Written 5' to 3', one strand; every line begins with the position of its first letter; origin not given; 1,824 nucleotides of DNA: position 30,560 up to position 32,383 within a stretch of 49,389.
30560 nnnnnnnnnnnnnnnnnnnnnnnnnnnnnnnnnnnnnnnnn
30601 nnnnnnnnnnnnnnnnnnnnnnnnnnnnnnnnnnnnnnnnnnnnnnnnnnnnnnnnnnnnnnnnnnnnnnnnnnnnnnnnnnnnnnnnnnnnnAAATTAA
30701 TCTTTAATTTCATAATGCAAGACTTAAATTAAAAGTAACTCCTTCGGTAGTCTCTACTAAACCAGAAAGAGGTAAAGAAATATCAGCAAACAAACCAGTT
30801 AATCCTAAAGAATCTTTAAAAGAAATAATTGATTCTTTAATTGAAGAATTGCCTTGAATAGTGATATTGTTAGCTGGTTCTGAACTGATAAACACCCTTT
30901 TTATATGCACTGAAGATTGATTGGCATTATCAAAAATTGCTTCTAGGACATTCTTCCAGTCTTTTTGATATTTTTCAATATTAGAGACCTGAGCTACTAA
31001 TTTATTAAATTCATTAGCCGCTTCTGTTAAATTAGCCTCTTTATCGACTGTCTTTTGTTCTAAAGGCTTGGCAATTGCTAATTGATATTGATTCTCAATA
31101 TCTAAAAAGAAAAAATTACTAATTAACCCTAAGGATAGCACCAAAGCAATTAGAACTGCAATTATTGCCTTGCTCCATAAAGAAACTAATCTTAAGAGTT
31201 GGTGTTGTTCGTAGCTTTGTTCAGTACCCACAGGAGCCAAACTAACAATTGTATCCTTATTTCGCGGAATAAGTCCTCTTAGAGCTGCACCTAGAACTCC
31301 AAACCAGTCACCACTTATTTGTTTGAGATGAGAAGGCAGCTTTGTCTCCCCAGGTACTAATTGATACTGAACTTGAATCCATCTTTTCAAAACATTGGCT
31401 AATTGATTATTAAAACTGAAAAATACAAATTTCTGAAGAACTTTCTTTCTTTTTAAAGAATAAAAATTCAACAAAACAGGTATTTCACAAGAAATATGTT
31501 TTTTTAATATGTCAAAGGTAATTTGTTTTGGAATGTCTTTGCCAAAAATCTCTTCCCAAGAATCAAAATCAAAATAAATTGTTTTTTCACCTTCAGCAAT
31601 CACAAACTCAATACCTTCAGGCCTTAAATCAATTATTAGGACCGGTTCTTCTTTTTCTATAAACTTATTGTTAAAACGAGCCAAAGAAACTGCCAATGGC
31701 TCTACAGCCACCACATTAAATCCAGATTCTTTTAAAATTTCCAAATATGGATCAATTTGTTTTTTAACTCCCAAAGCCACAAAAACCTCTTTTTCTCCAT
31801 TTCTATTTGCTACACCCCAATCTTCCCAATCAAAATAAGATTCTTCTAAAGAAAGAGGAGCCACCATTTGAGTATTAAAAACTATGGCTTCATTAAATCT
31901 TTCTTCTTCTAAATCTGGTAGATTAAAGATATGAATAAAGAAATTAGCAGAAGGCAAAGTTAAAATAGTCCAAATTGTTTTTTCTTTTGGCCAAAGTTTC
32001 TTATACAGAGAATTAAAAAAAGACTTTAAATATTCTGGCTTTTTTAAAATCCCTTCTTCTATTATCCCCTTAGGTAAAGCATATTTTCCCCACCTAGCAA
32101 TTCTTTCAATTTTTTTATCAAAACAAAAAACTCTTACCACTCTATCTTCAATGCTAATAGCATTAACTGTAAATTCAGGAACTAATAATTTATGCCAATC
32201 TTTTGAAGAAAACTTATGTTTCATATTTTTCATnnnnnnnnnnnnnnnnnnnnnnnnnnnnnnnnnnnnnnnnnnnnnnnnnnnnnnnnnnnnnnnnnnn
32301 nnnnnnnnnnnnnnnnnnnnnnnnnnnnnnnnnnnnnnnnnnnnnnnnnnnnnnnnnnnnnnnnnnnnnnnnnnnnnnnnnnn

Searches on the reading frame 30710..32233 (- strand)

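Call 49: search_protein_families(library=pfam, proteins=[window:30710-32233:-], max_evalue=0.001)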
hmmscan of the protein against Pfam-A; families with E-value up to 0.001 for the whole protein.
window:30710-32233:- (507 aa): 1 family
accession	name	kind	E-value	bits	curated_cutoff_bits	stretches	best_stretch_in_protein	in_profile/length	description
PF11104.14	PilM_2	-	2.7e-08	33.6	27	1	43-221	21-205/340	Type IV pilus assembly protein PilM;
